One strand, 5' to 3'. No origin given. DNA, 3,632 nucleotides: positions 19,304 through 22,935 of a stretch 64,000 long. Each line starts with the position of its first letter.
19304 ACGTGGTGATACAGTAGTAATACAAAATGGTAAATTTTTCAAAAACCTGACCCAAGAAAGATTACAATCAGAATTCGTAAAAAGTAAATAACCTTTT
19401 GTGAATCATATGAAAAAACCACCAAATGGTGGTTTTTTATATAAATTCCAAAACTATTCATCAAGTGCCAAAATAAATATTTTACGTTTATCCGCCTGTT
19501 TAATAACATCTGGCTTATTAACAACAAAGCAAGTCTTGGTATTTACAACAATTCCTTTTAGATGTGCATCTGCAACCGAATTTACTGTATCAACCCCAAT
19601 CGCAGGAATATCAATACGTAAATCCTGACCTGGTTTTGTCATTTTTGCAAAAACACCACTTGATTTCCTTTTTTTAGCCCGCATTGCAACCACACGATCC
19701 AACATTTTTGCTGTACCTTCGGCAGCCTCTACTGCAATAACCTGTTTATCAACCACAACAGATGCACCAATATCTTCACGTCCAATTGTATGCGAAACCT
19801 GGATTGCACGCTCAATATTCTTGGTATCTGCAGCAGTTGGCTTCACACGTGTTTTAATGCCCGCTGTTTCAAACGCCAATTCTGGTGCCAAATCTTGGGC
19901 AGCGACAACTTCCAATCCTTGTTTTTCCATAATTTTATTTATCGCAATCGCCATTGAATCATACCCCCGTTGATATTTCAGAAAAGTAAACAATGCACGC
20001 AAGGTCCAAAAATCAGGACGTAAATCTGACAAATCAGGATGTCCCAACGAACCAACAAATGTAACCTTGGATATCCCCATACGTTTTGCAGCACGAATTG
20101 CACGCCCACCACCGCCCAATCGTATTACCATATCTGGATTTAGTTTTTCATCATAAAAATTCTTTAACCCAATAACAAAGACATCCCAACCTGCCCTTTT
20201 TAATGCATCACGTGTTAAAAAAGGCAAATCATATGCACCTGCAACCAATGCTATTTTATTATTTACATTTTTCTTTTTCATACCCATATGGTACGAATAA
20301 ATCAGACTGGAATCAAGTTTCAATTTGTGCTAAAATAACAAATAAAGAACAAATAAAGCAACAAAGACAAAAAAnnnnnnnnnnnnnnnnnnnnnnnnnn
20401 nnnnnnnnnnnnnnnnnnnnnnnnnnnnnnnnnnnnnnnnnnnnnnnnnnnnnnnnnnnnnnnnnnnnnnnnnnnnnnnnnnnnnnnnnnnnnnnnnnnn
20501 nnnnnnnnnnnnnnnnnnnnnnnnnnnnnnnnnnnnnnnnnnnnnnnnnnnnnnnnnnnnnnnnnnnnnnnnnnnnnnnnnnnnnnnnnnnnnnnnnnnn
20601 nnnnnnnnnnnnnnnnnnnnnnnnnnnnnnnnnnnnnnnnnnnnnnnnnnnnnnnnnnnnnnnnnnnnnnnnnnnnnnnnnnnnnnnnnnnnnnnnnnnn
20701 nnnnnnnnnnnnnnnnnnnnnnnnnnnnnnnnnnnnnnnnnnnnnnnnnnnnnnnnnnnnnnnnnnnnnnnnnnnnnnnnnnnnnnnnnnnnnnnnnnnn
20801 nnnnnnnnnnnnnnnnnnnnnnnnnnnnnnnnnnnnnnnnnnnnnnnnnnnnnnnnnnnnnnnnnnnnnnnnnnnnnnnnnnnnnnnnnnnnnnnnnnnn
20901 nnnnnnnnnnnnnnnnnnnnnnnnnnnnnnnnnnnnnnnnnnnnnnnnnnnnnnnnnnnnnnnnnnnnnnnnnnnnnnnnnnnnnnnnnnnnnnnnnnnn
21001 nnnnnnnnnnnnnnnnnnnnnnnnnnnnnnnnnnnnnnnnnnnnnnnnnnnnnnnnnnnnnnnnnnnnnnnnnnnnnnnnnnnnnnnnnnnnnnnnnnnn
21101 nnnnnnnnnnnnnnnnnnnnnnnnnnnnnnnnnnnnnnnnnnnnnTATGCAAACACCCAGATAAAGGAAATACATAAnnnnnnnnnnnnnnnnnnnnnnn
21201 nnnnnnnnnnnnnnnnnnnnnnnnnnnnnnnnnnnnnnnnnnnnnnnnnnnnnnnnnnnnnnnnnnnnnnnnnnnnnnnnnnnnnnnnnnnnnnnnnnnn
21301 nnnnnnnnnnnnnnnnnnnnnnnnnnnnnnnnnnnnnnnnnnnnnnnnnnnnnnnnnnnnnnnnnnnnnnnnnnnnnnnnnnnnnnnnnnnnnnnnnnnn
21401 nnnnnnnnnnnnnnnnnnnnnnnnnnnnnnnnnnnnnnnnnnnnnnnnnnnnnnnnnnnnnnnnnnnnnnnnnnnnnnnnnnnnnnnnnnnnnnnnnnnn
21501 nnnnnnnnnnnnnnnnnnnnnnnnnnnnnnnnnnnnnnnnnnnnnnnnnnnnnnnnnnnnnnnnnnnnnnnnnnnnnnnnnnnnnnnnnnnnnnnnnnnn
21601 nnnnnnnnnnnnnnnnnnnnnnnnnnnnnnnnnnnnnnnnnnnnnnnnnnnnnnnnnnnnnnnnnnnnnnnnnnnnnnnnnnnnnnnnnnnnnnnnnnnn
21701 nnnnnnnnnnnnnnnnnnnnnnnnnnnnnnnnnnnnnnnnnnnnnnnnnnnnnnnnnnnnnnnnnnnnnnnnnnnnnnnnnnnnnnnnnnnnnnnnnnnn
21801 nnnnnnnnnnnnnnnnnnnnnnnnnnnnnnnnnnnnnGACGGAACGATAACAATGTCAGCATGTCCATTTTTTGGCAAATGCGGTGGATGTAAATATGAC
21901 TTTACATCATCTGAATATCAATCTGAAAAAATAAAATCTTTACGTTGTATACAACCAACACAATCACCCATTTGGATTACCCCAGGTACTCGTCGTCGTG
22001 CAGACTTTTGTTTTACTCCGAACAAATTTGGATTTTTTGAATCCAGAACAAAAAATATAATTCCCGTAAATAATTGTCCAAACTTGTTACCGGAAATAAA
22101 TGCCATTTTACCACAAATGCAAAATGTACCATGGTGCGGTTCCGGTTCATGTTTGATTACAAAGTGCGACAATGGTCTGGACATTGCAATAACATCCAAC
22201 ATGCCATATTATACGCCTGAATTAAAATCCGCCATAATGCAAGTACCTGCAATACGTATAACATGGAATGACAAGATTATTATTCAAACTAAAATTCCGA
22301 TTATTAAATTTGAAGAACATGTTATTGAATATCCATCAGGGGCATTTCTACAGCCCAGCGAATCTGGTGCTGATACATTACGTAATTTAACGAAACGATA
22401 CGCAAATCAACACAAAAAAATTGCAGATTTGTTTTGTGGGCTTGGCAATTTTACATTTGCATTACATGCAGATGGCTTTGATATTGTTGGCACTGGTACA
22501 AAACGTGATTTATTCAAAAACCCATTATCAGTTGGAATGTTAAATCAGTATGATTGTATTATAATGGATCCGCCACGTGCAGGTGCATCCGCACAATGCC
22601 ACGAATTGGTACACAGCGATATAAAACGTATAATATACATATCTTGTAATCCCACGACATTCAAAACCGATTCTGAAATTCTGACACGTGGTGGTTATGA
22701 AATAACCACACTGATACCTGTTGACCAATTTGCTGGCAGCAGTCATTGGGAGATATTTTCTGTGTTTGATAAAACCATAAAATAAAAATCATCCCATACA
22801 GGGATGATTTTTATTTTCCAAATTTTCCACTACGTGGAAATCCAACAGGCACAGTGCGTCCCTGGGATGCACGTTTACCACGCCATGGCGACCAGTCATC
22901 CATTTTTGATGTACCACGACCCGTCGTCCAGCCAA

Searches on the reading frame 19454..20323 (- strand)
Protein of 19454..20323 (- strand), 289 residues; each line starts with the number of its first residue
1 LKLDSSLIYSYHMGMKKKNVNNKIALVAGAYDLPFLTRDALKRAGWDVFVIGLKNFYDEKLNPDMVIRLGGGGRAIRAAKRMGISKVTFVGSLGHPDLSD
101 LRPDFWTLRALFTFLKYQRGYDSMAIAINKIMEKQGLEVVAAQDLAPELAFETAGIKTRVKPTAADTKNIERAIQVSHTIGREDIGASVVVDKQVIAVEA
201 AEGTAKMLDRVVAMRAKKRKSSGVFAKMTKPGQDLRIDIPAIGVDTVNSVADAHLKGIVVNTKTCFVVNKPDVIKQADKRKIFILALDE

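Call 72: search_protein_families(library=pfam, proteins=[window:19454-20323:-], max_evalue=0.0001)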
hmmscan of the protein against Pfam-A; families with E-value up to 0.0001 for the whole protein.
window:19454-20323:- (289 aa): 2 families
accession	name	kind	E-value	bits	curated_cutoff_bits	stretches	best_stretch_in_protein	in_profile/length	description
PF06230.17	LpxI_C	-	5e-36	123.9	25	1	154-285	2-131/131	LpxI C-terminal domain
PF17930.7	LpxI_N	-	9.1e-21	74.6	25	1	23-149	1-129/129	LpxI N-terminal domain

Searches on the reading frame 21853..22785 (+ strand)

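Call 72: search_protein_families(library=pfam, proteins=[window:21853-22785:+], max_evalue=0.0001)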
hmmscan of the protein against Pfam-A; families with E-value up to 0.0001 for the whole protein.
window:21853-22785:+ (310 aa): 1 family
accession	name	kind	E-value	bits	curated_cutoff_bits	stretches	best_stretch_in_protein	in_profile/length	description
PF05958.17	tRNA_U5-meth_tr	-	1.7e-15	57.3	23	1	230-301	279-350/357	tRNA (Uracil-5-)-methyltransferase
